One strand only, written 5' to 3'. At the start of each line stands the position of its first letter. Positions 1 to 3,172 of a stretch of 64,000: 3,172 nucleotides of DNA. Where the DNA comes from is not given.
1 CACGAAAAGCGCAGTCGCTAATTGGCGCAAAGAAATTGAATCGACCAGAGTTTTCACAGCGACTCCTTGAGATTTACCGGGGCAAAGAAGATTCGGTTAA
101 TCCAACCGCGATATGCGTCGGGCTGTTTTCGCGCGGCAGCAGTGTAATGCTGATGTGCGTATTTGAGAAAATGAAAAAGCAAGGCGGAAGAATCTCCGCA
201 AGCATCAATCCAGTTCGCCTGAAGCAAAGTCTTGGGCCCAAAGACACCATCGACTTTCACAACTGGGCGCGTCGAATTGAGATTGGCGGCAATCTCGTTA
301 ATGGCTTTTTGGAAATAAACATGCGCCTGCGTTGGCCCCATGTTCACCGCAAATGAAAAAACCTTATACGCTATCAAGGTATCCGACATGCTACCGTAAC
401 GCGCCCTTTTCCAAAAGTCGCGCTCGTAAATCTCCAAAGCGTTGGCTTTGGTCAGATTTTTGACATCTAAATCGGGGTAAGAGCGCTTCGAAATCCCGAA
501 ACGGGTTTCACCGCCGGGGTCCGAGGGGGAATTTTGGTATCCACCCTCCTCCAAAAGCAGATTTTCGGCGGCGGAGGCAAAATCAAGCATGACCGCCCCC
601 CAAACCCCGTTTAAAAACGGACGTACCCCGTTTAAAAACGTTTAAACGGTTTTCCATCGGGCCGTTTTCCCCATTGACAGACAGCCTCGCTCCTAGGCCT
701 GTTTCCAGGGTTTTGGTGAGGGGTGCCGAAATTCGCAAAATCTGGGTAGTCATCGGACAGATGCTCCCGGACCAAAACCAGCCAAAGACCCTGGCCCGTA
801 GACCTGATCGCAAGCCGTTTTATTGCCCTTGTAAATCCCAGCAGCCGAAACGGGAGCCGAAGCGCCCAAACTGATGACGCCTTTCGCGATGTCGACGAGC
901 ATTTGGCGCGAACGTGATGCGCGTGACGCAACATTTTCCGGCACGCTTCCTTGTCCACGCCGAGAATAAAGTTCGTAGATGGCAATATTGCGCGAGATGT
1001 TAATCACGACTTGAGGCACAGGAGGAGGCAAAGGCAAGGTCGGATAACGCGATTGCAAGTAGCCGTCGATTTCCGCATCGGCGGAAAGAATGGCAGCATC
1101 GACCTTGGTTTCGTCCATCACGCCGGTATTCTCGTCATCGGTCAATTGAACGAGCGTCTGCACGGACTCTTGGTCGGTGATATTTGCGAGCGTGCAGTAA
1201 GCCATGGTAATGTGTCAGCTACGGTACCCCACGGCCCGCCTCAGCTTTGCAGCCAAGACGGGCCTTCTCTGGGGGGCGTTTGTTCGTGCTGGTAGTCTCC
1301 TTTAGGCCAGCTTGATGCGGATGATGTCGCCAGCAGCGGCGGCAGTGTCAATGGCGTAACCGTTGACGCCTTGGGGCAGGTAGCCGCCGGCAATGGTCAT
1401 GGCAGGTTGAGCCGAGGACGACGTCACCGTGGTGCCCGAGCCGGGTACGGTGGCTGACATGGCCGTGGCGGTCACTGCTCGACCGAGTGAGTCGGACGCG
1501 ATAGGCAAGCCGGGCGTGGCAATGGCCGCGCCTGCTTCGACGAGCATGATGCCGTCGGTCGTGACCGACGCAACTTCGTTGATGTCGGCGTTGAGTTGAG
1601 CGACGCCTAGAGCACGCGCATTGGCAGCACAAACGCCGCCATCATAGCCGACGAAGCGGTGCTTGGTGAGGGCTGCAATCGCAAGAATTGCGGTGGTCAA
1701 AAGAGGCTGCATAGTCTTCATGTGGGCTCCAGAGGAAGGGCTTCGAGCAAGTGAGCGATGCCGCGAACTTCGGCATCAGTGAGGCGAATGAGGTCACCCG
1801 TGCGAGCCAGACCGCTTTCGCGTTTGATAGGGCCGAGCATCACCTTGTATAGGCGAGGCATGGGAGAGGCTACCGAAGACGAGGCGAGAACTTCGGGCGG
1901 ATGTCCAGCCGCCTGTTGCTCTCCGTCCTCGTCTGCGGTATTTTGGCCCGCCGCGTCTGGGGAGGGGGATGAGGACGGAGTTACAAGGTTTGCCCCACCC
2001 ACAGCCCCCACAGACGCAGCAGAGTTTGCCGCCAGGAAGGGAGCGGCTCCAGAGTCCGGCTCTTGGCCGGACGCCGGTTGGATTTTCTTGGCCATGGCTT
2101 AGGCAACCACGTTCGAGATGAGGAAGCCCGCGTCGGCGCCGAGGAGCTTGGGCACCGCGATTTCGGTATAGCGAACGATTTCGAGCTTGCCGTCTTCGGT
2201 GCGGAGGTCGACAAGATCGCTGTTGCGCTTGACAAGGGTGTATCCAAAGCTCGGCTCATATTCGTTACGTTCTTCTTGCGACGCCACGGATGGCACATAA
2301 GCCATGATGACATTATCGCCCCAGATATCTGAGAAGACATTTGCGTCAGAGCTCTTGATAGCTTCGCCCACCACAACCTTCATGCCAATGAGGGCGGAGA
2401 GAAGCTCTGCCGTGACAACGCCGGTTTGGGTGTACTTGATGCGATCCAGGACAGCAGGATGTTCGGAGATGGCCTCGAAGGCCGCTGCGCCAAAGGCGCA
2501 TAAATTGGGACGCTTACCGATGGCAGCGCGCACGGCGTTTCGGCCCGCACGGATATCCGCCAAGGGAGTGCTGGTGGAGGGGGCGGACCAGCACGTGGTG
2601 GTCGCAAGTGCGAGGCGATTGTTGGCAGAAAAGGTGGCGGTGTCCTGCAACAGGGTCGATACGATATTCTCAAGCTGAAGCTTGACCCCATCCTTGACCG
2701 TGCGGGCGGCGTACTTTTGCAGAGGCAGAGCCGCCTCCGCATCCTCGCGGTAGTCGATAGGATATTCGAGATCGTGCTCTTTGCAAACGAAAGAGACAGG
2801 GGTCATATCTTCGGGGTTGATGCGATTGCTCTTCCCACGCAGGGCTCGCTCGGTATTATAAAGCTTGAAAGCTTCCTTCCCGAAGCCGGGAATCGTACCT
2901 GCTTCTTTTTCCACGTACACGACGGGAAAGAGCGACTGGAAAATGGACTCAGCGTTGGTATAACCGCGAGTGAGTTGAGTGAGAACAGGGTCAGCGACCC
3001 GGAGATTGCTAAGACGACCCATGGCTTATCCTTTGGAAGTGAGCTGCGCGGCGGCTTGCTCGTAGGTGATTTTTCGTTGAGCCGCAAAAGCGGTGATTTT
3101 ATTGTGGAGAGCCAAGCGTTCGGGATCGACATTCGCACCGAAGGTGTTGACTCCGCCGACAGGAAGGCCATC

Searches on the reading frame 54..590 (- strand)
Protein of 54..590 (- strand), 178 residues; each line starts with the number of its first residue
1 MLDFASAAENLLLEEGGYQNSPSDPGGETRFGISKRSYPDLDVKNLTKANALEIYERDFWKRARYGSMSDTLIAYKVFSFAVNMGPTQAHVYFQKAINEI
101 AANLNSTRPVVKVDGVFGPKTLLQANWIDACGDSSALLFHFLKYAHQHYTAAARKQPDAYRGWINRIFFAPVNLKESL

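Call 15: find_encoding_contigs(protein=window:54-590:-, flank=10000, max_places=3)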
Protein window:54-590:- (178 aa): 1 contig read that carries it; 1 place shown.
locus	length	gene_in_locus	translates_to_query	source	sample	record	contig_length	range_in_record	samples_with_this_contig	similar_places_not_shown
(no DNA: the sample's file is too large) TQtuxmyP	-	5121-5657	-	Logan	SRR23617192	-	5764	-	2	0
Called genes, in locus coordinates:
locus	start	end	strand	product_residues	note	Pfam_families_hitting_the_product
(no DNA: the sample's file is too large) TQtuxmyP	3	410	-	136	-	?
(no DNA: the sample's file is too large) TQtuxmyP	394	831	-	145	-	PF08822:DUF1804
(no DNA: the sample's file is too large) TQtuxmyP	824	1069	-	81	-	-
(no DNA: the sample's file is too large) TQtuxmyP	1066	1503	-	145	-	-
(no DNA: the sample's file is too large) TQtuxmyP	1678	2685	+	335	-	-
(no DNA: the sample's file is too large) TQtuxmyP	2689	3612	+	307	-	PF03864:Phage_cap_E (faint)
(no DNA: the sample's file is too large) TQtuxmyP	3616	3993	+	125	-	-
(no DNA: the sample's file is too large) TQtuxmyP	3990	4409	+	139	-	PF09956:Phage_cement_2 (weak)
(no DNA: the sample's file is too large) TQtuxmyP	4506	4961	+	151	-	PF07030:Phage_Mu_Gp36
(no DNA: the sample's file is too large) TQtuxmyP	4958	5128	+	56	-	-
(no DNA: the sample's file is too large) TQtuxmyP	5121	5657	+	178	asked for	PF05838:Glyco_hydro_108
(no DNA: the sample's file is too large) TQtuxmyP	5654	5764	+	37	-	?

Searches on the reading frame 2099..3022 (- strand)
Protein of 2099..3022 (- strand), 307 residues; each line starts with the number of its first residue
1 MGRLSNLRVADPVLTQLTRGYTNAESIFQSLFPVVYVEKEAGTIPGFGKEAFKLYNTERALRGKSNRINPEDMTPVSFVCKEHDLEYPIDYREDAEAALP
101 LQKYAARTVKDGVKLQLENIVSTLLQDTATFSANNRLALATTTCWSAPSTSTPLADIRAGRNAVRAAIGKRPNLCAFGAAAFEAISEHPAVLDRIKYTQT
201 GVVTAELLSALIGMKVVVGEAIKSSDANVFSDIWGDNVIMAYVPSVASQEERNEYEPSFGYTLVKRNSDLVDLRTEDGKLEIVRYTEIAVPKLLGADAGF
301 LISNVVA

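Call 6: search_protein_families(library=pfam, proteins=[window:2099-3022:-], max_evalue=0.01)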
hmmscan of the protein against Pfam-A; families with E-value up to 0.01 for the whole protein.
window:2099-3022:- (307 aa): 1 family
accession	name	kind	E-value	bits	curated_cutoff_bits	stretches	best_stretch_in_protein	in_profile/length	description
PF03864.22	Phage_cap_E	-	6.1e-08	32.5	22.9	1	125-243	142-266/329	Phage major capsid protein E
